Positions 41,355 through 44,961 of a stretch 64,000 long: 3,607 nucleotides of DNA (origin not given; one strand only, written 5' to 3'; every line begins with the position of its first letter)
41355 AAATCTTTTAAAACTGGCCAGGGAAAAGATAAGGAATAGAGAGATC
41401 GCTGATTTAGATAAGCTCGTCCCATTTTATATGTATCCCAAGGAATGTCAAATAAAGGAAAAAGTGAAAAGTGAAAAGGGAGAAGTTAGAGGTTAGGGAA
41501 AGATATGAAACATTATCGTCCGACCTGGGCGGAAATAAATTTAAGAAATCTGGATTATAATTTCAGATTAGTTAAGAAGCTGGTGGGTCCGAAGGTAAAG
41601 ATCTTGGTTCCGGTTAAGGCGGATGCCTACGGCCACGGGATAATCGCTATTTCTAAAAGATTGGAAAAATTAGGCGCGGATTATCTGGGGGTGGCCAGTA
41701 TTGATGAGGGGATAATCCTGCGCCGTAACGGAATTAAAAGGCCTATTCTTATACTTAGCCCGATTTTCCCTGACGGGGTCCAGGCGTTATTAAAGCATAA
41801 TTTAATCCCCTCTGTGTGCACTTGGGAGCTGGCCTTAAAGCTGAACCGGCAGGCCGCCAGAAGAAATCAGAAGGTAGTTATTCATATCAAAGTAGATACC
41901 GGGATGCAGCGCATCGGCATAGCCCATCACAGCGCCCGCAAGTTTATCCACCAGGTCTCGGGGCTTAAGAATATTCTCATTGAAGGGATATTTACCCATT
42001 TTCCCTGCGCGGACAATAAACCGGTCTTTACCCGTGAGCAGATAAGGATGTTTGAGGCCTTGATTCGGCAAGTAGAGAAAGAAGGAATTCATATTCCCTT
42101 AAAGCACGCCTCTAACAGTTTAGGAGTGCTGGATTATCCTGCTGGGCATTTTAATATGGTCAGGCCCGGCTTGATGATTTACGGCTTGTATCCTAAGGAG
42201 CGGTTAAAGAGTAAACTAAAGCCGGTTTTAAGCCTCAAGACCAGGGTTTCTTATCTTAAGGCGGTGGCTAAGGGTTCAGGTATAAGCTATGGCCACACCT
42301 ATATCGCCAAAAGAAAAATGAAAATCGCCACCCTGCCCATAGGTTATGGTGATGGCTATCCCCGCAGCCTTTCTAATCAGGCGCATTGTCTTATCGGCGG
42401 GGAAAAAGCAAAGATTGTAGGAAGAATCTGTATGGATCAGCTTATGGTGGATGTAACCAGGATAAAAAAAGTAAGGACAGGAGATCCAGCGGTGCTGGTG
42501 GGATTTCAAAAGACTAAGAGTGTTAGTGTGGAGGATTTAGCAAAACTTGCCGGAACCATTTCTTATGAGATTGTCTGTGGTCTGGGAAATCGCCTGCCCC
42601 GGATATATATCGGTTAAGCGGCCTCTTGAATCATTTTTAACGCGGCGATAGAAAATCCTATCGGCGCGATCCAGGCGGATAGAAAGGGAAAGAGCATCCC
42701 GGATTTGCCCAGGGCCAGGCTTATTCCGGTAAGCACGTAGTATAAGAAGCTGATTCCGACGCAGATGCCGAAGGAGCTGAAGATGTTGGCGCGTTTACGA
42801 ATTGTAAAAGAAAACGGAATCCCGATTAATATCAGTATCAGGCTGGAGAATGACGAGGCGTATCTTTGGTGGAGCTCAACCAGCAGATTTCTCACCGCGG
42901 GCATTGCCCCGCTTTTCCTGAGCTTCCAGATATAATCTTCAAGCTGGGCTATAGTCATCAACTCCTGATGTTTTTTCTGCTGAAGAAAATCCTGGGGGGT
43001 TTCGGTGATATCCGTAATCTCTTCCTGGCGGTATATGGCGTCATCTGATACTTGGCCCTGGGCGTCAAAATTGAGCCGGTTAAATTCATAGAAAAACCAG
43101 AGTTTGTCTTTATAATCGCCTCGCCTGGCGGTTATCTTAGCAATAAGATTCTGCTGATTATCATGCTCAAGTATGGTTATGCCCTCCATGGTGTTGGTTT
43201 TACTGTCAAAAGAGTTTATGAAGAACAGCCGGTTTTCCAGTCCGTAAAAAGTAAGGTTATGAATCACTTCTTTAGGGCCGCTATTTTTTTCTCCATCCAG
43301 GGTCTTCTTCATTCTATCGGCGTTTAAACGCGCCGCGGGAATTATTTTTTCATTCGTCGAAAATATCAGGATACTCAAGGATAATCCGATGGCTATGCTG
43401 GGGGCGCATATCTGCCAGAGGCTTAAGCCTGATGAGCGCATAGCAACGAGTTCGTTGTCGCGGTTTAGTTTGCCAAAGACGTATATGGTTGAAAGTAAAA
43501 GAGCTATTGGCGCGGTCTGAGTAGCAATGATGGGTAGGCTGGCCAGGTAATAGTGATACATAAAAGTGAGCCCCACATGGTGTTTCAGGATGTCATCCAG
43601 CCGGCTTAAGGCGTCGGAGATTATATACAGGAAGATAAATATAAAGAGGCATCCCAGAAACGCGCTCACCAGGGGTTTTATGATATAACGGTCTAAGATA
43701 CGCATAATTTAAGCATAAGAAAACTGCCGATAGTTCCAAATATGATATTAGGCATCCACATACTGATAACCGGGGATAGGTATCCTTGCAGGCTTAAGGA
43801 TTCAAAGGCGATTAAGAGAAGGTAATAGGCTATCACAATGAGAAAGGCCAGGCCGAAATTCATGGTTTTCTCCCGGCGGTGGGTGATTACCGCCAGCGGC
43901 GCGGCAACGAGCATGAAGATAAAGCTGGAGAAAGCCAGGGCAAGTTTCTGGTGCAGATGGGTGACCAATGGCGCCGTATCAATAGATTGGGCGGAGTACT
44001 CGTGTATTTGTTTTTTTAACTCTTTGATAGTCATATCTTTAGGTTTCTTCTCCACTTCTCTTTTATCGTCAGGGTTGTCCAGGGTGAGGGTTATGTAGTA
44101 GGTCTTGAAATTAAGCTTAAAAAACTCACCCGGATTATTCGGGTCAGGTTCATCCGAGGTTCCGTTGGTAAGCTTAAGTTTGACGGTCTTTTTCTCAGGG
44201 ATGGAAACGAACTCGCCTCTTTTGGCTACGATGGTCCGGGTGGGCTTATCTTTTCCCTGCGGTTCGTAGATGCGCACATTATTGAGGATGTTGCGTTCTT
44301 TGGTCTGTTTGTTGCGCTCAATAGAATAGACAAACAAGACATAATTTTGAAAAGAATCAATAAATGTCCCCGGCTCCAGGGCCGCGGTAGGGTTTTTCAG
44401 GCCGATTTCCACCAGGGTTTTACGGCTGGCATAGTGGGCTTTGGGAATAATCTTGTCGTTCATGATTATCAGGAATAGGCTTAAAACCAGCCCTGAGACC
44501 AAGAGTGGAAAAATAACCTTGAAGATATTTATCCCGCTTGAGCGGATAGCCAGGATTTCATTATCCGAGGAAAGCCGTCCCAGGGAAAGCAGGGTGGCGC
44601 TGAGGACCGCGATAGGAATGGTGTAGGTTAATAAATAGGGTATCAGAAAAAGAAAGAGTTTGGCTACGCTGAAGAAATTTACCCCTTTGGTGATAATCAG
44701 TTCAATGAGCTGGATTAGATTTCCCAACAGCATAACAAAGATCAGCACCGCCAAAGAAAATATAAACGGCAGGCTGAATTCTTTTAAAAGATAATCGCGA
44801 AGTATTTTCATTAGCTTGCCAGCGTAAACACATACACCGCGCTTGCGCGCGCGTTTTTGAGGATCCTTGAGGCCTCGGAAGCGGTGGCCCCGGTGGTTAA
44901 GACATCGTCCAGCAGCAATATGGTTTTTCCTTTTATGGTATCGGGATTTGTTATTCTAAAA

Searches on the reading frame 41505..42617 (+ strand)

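Call 59: search_protein_families(library=pfam, proteins=[window:41505-42617:+], max_evalue=0.0001)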
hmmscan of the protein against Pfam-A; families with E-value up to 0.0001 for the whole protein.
window:41505-42617:+ (370 aa): 2 families
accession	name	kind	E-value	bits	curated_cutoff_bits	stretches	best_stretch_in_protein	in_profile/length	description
PF01168.26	Ala_racemase_N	-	4.7e-67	226.3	24.1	1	11-230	1-220/220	Alanine racemase, N-terminal domain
PF00842.27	Ala_racemase_C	-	1e-50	171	25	1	241-368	1-127/127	Alanine racemase, C-terminal domain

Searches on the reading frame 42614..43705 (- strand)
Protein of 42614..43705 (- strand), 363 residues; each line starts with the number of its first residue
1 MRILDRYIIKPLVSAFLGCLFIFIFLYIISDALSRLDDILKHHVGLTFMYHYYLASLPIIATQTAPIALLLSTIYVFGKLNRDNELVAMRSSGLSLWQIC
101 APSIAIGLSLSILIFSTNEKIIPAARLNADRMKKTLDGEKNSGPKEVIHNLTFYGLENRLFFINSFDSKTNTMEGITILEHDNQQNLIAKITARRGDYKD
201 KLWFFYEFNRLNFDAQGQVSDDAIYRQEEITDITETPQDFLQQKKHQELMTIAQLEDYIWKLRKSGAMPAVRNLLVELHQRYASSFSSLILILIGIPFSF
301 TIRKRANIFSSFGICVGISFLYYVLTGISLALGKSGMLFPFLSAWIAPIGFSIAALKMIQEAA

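Call 59: search_protein_families(library=pfam, proteins=[window:42614-43705:-], max_evalue=0.0001)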
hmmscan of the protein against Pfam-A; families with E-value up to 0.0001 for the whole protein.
window:42614-43705:- (363 aa): 1 family
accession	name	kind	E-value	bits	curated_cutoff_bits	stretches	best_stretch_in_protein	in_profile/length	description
PF03739.19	LptF_LptG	-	3.6e-84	283.3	27.9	1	6-357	1-349/353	Lipopolysaccharide export system permease LptF/LptG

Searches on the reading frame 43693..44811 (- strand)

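Call 59: search_protein_families(library=pfam, proteins=[window:43693-44811:-], max_evalue=0.0001)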
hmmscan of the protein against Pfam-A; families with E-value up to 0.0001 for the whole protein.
window:43693-44811:- (372 aa): 1 family
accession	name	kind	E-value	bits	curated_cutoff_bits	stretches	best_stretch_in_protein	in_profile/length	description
PF03739.19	LptF_LptG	-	9.5e-91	304.9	27.9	1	7-367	2-352/353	Lipopolysaccharide export system permease LptF/LptG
